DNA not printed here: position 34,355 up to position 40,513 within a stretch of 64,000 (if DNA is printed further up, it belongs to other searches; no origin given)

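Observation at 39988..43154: Two adjacent paralogous VirB2/TrbC-like pilin modules used as N-terminal anchors of 0.9- and 2-kaa proteins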

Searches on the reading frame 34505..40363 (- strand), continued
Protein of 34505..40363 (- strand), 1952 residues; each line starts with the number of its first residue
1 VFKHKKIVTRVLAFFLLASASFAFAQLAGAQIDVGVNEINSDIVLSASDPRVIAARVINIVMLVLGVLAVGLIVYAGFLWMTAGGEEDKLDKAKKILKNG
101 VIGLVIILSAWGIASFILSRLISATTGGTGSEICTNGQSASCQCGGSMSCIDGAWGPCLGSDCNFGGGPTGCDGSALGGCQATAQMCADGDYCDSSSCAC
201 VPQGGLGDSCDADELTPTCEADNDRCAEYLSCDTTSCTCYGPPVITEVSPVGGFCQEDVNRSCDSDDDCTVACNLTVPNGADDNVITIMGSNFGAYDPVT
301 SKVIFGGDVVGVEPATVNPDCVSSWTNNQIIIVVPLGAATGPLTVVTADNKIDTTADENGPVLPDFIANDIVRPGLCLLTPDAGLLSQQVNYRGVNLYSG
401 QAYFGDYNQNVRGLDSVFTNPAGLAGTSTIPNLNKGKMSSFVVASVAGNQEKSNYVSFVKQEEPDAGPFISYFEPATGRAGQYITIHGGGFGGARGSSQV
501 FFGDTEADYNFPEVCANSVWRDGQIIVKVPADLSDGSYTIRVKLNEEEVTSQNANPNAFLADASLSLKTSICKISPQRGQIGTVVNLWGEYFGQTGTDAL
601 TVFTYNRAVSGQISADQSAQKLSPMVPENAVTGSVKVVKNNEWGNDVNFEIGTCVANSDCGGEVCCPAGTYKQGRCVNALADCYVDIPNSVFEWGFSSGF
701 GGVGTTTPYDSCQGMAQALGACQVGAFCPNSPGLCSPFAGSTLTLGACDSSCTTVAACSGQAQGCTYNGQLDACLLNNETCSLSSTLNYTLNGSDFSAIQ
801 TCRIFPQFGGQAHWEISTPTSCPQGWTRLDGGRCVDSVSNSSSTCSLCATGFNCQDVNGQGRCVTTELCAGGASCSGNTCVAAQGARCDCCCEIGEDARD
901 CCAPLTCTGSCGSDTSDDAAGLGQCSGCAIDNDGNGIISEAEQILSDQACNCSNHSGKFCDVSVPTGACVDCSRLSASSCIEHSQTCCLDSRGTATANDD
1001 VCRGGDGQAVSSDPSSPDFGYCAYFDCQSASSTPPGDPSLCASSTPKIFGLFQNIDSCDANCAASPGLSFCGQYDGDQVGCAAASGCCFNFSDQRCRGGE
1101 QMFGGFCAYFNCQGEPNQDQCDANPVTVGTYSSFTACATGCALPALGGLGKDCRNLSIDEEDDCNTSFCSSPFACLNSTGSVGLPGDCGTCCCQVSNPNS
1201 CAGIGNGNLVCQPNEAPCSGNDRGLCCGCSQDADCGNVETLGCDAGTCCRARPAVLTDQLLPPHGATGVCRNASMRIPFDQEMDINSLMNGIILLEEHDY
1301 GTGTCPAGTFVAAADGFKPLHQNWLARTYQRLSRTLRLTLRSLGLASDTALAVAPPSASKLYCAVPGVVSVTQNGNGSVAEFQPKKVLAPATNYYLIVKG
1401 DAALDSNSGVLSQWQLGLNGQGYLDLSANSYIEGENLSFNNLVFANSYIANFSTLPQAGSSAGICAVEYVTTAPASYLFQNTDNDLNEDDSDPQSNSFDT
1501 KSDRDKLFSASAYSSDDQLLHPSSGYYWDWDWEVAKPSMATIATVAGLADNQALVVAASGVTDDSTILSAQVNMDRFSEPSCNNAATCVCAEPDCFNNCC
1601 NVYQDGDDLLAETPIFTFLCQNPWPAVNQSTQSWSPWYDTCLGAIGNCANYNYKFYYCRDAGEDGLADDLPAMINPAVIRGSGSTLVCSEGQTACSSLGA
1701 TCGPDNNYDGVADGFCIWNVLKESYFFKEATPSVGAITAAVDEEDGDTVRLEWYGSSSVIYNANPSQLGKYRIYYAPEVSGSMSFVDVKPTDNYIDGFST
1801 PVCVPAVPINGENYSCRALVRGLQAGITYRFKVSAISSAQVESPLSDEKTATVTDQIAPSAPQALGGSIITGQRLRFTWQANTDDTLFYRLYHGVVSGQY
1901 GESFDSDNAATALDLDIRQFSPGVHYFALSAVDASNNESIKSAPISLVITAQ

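Call 23: find_encoding_contigs(protein=P0273, flank=10000, max_places=2)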
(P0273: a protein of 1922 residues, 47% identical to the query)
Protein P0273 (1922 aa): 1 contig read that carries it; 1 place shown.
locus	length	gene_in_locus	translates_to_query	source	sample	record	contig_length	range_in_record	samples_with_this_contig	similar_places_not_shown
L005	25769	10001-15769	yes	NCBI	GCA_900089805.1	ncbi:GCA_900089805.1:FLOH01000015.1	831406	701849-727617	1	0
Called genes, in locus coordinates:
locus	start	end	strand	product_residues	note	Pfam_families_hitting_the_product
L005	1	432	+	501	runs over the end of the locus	PF11074:DUF2779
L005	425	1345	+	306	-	PF06189:5-nucleotidase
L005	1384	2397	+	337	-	PF05673:DUF815 (faint), PF05496:RuvB_N, PF00004:AAA, PF07728:AAA_5, PF17864:AAA_lid_4, PF05491:WHD_RuvB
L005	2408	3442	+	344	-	PF02547:Queuosine_synth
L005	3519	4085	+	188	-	PF10502:Peptidase_S26, PF00717:Peptidase_S24 (weak)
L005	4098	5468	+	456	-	PF13393:tRNA-synt_His, PF00587:tRNA-synt_2b, PF03129:HGTP_anticodon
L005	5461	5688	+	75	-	-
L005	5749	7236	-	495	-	PF13328:HD_4, PF01966:HD, PF04607:RelA_SpoT, PF02824:TGS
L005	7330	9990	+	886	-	PF18895:T4SS_pilin, PF13205:Big_5 (weak)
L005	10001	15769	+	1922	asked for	PF18895:T4SS_pilin, PF01833:TIG, PF13205:Big_5 (faint)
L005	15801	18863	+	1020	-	-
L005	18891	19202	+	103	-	-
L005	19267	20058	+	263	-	PF18884:TSP3_bac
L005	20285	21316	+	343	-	PF18884:TSP3_bac (weak)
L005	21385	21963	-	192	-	PF00574:CLP_protease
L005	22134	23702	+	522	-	PF21760:SecD_1st, PF22599:SecDF_P1_head, PF02355:SecD_SecF_C, PF03176:MMPL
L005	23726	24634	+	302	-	PF07549:Sec_GG, PF02355:SecD_SecF_C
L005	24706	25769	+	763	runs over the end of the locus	PF04932:Wzy_C, PF07719:TPR_2 (faint), PF14559:TPR_19 (weak)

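Call 24: find_encoding_contigs(protein=P0243, flank=10000, max_places=2)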
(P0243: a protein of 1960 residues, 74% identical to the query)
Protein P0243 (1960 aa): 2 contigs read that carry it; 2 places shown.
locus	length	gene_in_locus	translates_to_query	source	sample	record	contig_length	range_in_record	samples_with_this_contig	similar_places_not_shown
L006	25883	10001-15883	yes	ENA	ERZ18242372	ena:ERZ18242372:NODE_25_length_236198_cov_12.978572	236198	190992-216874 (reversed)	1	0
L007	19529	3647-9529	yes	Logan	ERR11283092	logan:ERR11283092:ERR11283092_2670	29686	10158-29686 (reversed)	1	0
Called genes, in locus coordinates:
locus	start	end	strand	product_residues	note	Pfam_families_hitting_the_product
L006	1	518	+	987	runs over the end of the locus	PF00580:UvrD-helicase, PF01443:Viral_helicase1 (faint), PF13245:AAA_19, PF13604:AAA_30 (faint), PF13361:UvrD_C, PF13538:UvrD_C_2 (faint), PF12705:PDDEXK_1, PF01930:Cas_Cas4 (weak)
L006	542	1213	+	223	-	PF02698:DUF218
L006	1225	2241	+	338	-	PF05496:RuvB_N, PF13191:AAA_16 (faint), PF00004:AAA, PF07728:AAA_5, PF13173:AAA_14 (weak), PF17864:AAA_lid_4, PF05491:WHD_RuvB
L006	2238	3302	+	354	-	PF02547:Queuosine_synth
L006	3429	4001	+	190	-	PF10502:Peptidase_S26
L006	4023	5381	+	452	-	PF13393:tRNA-synt_His, PF00587:tRNA-synt_2b, PF03129:HGTP_anticodon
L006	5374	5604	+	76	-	-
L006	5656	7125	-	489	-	PF13328:HD_4, PF01966:HD, PF04607:RelA_SpoT, PF02824:TGS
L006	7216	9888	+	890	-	PF18895:T4SS_pilin, PF13205:Big_5 (faint)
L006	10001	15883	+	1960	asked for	PF18895:T4SS_pilin, PF01833:TIG, PF13205:Big_5 (faint)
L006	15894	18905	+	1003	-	-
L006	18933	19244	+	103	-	-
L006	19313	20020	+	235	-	PF18884:TSP3_bac (weak)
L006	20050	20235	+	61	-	-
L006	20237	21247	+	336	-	PF18884:TSP3_bac (faint)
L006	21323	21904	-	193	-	PF00574:CLP_protease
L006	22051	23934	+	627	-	PF21760:SecD_1st, PF22599:SecDF_P1_head, PF02355:SecD_SecF_C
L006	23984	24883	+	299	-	PF07549:Sec_GG (weak), PF02355:SecD_SecF_C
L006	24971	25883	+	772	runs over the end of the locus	PF04932:Wzy_C, PF13432:TPR_16 (faint), PF00515:TPR_1 (faint), PF07719:TPR_2 (faint), PF13181:TPR_8 (faint), PF13371:TPR_9 (faint), PF12895:ANAPC3 (faint), PF13424:TPR_12 (faint), +3 more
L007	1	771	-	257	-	?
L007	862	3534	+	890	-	PF18895:T4SS_pilin, PF13205:Big_5 (faint)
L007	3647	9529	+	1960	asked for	PF18895:T4SS_pilin, PF01833:TIG, PF13205:Big_5 (faint)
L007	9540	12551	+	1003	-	-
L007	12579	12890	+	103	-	-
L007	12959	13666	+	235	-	PF18884:TSP3_bac (weak)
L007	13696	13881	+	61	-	-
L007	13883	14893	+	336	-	PF18884:TSP3_bac (faint)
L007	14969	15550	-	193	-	PF00574:CLP_protease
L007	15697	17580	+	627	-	PF21760:SecD_1st, PF22599:SecDF_P1_head, PF02355:SecD_SecF_C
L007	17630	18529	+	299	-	PF07549:Sec_GG (weak), PF02355:SecD_SecF_C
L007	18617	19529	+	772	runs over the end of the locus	PF04932:Wzy_C, PF13432:TPR_16 (faint), PF00515:TPR_1 (faint), PF07719:TPR_2 (faint), PF13181:TPR_8 (faint), PF13371:TPR_9 (faint), PF12895:ANAPC3 (faint), PF13424:TPR_12 (faint), +3 more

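Call 33: search_protein_families(library=ncbifam, proteins=[window:34505-40363:-], max_evalue=0.01)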
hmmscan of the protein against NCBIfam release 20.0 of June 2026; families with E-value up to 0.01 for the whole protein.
window:34505-40363:- (1952 aa): 2 families
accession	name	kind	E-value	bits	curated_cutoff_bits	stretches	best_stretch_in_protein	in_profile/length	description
NF045849.1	ICE_MMCAP2_0565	equivalog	1.6e-07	30.9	40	1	57-119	16-78/80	Mbov_0395 family pilin-like conjugal transfer protein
TIGR03437.1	Soli_cterm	paralog_domain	0.0098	15.7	29.05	0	519-596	57-146/225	Solibacter uncharacterized C-terminal domain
